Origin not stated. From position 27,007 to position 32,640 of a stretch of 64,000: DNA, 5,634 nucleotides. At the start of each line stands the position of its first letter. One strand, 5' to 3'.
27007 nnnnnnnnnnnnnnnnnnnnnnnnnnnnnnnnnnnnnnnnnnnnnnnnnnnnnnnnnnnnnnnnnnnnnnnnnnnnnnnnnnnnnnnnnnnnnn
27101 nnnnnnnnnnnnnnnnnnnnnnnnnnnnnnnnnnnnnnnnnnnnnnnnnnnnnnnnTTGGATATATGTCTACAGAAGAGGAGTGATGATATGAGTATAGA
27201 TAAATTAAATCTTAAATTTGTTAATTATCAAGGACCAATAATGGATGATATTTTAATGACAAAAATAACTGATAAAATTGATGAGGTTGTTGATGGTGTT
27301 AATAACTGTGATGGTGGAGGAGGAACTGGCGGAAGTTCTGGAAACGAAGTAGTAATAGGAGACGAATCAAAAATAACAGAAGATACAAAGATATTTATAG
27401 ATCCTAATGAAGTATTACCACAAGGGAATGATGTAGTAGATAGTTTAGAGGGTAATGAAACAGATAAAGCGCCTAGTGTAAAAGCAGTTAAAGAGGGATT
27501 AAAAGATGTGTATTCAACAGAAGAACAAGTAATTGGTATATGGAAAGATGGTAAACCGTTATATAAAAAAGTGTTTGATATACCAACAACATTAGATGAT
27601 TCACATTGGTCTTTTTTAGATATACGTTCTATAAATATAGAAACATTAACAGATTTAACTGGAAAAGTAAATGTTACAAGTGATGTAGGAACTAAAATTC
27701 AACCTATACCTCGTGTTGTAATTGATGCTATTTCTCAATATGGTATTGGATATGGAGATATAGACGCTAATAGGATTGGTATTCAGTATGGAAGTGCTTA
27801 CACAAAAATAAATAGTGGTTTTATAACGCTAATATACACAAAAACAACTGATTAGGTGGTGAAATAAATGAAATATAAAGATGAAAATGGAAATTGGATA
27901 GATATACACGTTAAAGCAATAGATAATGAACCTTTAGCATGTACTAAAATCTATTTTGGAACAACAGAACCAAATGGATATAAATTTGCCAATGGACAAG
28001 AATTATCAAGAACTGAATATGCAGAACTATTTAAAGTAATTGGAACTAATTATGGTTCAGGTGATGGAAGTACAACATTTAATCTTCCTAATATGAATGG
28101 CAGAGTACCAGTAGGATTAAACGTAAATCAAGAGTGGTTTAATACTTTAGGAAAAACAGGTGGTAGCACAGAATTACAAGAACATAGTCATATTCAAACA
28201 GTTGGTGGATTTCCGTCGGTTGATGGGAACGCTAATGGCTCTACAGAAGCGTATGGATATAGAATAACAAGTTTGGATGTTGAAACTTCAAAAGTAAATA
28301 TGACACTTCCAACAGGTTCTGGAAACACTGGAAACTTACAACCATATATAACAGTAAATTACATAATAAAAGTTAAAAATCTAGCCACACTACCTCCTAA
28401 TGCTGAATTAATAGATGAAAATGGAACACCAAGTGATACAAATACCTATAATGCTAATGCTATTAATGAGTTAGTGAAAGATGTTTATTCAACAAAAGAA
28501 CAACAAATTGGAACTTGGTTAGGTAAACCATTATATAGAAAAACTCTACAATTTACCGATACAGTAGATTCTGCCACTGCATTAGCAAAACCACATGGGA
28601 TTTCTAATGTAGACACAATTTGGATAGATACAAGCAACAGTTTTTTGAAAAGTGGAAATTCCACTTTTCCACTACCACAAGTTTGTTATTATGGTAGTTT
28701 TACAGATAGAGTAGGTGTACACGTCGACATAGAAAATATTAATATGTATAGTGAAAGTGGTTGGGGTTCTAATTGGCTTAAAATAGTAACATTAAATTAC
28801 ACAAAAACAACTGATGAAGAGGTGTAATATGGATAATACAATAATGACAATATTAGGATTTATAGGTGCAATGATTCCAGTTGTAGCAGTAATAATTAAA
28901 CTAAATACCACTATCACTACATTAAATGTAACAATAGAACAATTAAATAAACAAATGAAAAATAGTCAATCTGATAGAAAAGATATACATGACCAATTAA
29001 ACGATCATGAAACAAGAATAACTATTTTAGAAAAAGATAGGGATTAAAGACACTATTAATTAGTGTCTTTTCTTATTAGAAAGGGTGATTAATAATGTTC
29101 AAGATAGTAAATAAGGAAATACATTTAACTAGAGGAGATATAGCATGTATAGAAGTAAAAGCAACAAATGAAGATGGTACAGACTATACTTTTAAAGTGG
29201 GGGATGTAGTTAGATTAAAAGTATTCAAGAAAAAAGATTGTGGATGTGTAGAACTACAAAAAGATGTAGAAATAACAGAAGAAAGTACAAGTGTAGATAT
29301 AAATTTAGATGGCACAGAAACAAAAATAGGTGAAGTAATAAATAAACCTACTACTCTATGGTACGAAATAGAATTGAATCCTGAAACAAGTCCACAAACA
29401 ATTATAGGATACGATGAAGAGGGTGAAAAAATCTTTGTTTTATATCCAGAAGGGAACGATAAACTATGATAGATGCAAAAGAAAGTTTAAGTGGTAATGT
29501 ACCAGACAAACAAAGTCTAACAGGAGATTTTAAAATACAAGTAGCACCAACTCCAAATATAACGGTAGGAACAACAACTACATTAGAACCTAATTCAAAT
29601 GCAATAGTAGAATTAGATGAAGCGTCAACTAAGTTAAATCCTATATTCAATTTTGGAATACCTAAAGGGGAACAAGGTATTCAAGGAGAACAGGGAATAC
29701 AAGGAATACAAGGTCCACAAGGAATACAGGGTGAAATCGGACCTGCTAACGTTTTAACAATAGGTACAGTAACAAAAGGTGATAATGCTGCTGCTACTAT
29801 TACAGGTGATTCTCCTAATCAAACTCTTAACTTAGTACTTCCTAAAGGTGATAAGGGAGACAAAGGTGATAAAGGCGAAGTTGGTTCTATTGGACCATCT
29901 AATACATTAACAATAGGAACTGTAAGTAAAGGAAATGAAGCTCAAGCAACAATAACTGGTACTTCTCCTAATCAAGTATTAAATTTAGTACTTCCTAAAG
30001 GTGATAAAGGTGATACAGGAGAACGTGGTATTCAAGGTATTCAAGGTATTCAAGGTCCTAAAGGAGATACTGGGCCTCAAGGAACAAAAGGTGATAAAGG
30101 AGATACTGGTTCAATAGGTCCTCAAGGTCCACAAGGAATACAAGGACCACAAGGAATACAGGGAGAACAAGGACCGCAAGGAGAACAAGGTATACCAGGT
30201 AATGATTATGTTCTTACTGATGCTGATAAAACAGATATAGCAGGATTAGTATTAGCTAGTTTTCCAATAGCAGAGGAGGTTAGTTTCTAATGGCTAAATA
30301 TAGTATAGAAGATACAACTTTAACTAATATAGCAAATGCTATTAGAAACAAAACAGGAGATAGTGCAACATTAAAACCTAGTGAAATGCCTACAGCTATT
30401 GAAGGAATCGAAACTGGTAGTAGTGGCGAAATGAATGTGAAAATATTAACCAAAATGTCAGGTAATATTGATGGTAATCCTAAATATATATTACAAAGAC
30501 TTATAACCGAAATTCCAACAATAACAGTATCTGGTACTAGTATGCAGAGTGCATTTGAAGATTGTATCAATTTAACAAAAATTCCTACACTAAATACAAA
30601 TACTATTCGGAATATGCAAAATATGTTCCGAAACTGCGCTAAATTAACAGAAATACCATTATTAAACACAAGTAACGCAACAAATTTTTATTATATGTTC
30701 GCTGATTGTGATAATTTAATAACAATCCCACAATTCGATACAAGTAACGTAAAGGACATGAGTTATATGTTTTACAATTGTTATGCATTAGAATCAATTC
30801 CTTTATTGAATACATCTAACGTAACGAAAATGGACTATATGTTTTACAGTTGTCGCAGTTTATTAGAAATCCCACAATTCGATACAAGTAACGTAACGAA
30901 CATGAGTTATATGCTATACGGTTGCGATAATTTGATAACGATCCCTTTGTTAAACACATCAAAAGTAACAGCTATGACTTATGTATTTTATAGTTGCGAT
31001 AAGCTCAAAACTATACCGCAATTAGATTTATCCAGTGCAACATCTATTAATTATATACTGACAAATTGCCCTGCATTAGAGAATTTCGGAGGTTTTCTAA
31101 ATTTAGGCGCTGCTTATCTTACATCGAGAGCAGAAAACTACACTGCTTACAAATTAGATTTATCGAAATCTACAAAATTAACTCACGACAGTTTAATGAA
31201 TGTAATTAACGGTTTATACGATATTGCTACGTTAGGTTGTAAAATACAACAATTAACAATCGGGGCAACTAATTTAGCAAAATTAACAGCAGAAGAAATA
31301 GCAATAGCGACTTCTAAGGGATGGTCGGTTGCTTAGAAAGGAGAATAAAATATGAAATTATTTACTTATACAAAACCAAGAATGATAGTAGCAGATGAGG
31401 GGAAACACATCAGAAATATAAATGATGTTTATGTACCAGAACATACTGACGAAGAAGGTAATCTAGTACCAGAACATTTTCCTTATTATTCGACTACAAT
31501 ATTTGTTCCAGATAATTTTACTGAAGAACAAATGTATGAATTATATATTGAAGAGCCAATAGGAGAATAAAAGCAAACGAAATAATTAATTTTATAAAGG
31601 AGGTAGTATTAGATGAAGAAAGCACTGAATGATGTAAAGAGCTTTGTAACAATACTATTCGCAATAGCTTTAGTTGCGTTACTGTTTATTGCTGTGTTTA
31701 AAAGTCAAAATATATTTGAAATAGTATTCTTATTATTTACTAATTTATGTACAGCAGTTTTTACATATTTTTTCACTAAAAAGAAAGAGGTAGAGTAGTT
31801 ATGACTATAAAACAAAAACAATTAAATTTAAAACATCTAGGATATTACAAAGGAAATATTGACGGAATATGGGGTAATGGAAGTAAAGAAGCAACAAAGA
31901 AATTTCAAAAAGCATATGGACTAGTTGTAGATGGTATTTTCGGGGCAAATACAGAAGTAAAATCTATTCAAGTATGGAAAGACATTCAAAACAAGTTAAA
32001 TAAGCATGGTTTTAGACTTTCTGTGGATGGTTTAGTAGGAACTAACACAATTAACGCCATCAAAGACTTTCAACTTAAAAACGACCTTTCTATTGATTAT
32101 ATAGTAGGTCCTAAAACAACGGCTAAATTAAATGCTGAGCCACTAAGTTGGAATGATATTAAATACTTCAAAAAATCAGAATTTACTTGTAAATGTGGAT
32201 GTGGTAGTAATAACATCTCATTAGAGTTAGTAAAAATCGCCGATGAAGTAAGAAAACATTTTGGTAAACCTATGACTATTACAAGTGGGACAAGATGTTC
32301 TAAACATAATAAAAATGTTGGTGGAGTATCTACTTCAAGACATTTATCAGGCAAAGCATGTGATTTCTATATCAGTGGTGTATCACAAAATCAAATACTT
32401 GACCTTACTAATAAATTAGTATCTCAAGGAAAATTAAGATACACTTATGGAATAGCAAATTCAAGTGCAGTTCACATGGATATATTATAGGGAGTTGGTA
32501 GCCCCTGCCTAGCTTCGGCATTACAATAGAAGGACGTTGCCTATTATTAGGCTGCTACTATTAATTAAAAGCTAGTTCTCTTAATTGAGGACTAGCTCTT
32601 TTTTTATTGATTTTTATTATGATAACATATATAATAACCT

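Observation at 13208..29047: Structural module lacks sheath, tube and chaperone-frameshift genes and is dominated by a 2,121-aa protein with two HExxH motifs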

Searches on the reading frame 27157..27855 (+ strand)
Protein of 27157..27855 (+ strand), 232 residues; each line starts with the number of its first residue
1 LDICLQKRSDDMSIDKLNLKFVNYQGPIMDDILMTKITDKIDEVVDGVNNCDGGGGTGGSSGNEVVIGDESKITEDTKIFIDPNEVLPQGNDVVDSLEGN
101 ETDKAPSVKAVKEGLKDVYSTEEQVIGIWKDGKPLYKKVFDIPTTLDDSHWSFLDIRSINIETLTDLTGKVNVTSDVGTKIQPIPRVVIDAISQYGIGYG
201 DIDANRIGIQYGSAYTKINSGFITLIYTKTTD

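Call 4: search_protein_families(library=pfam, proteins=[window:27157-27855:+], max_evalue=0.01)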
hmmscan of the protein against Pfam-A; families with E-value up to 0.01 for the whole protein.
window:27157-27855:+ (232 aa): 0 families

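Call 5: search_protein_families(library=phrogs, proteins=[window:27157-27855:+], max_evalue=0.01)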
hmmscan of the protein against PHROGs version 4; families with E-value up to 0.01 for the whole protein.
window:27157-27855:+ (232 aa): 0 families
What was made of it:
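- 27157..27855 (+): 232-aa (221 aa in public calls) fibre or receptor-binding protein. No family matched (calls 4, 5).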

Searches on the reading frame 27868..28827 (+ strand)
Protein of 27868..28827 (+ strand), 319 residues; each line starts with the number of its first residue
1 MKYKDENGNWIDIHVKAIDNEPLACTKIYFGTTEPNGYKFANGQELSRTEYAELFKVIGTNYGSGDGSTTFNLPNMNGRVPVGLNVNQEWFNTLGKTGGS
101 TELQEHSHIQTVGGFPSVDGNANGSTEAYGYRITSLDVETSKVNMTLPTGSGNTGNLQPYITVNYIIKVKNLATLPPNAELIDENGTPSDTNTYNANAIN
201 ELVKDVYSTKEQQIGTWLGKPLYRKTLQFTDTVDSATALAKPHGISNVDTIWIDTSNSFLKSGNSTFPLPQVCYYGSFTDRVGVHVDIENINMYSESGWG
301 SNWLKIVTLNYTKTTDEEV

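Call 4: search_protein_families(library=pfam, proteins=[window:27868-28827:+], max_evalue=0.01)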
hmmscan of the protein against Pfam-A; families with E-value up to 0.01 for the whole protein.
window:27868-28827:+ (319 aa): 1 family
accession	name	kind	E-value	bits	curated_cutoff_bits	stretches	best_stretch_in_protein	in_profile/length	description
PF07484.17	Collar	-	1.9e-19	69.8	24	1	28-81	5-57/57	Phage Tail Collar Domain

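Call 5: search_protein_families(library=phrogs, proteins=[window:27868-28827:+], max_evalue=0.01)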
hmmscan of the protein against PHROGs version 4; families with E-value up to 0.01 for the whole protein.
window:27868-28827:+ (319 aa): 17 families
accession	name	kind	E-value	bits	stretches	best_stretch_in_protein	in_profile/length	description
phrog_9116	-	tail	2e-36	126.8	1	24-194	62-241/455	tail protein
phrog_19618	-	tail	1.8e-13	51.2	1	31-114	146-225/387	tail collar protein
phrog_8763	-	tail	6.6e-12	45.4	1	17-170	544-749/1024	tail protein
phrog_1858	-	tail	1.4e-11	44.1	1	6-129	123-244/1018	tail fiber protein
phrog_25747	-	tail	2.1e-11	43.5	1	33-146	690-800/901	tail fiber protein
phrog_327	-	tail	2.7e-09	37.9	1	21-220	301-499/618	tail protein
phrog_38759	-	unknown function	1.2e-08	34.9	1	30-79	762-813/920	-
phrog_31611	-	tail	5.3e-08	33.4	1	40-80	183-223/385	tail collar protein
phrog_523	-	tail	2.2e-07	31.1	1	9-79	472-534/673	tail collar fiber protein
phrog_38064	-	tail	3.4e-06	27.4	1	34-76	276-319/337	tail collar protein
phrog_14307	-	unknown function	8.1e-05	23.4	1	32-80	59-97/137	-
phrog_4711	-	unknown function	9e-05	23.3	0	58-87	173-202/296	-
phrog_24267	-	unknown function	0.00016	22.4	1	76-164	170-260/266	-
phrog_6256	-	tail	0.0003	21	1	15-88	283-346/686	tail fiber protein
phrog_3100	-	tail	0.0026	19.1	1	33-79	230-266/382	tail fiber protein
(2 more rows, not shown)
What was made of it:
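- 27868..28827 (+): 319-aa tail-collar-domain fibre protein. Pfam PF07484 Collar, E 1.9e-19, and phrog_9116 'tail protein', E 2e-36 (calls 4, 5).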

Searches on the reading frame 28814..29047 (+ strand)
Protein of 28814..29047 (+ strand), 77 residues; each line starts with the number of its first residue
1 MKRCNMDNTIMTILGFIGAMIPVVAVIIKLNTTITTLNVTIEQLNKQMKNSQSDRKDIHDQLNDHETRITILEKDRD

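Call 4: search_protein_families(library=pfam, proteins=[window:28814-29047:+], max_evalue=0.01)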
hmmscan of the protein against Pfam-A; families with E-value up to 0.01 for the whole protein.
window:28814-29047:+ (77 aa): 5 families
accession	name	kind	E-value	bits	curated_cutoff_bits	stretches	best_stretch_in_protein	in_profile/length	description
PF24073.1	DUF7365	-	2.4e-05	24.8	27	1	10-61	17-68/101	Coiled-coil region of unknown function (DUF7365)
PF06103.16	DUF948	-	0.00058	20.4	37.2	1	15-64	9-58/89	Bacterial protein of unknown function (DUF948)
PF19579.4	FtsL_2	-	0.0014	19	24.6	1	7-74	11-78/100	Bacteriodetes cell division protein (FtsL-like)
PF10473.14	CENP-F_leu_zip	-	0.005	17.4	34.5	1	27-74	54-101/140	Leucine-rich repeats of kinetochore protein Cenp-F/LEK1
PF06419.17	COG6_N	-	0.0051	17.4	27.4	1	15-66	30-81/114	Conserved oligomeric complex COG6, N-terminal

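Call 5: search_protein_families(library=phrogs, proteins=[window:28814-29047:+], max_evalue=0.01)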
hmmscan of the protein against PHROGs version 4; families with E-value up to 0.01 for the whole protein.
window:28814-29047:+ (77 aa): 8 families
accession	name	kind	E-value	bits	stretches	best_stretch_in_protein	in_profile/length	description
phrog_1009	-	unknown function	1.7e-11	45.1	1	10-74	18-83/103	-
phrog_26178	-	unknown function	4.9e-07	30.8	1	13-74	20-78/81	-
phrog_1863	-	unknown function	4.5e-05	24.3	1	10-75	4-80/97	-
phrog_5225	-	unknown function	0.00011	23.5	1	31-76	20-66/92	-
phrog_3999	-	unknown function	0.00096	20.3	1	10-74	17-84/107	-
phrog_1296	-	lysis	0.00097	20.1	0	6-61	4-62/93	holin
phrog_739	-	lysis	0.0016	19.6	1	12-68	9-63/122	Rz-like spanin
phrog_6435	-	tail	0.0084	14.5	1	10-64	708-759/2090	tail length tape measure protein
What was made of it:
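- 28814..29047 (+): 77-aa coiled-coil protein, unknown role. phrog_1009, of unknown function, E 1.7e-11, and DUF7365 below its cut-off (calls 4, 5).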

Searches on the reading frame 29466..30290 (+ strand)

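Call 28: search_protein_families(library=pfam, proteins=[window:29466-30290:+], max_evalue=0.001)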
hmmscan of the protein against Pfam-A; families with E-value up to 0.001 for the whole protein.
window:29466-30290:+ (274 aa): 1 family
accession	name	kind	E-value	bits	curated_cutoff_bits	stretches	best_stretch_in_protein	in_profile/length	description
PF01391.23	Collagen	-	2.7e-16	59.5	27.2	1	185-240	4-59/60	Collagen triple helix repeat (20 copies)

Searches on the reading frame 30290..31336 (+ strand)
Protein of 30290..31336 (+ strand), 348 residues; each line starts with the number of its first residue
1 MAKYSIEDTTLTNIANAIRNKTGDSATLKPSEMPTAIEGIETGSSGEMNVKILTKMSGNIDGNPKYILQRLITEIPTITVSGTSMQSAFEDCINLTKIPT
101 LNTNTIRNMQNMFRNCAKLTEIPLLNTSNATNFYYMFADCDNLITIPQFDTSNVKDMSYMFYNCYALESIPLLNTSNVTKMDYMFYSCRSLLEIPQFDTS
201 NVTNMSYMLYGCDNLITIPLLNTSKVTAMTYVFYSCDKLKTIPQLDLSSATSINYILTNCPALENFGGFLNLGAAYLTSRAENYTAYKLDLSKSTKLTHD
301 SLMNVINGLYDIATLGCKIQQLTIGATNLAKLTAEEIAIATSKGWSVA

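Call 28: search_protein_families(library=pfam, proteins=[window:30290-31336:+], max_evalue=0.001)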
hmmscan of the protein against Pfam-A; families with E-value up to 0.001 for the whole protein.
window:30290-31336:+ (348 aa): 1 family
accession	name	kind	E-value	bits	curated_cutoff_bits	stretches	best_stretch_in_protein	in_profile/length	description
PF03382.20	DUF285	-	1.3e-34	118.9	25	2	83-190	1-112/120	Mycoplasma protein of unknown function, DUF285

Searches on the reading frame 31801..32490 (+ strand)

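Call 28: search_protein_families(library=pfam, proteins=[window:31801-32490:+], max_evalue=0.001)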
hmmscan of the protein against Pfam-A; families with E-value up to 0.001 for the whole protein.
window:31801-32490:+ (229 aa): 4 families
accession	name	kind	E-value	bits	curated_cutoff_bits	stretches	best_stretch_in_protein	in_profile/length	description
PF01471.23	PG_binding_1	-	1.1e-25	90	23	2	4-51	6-53/57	Putative peptidoglycan binding domain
PF08291.16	Peptidase_M15_3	-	4.4e-21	75.5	23.2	1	121-216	1-101/108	Peptidase M15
PF05951.18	Peptidase_M15_2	-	7.7e-06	26.2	27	1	157-228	73-147/153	Bacterial protein of unknown function (DUF882)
PF09374.15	PG_binding_3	-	9.5e-06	26.2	24.6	0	62-88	6-32/76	Predicted Peptidoglycan domain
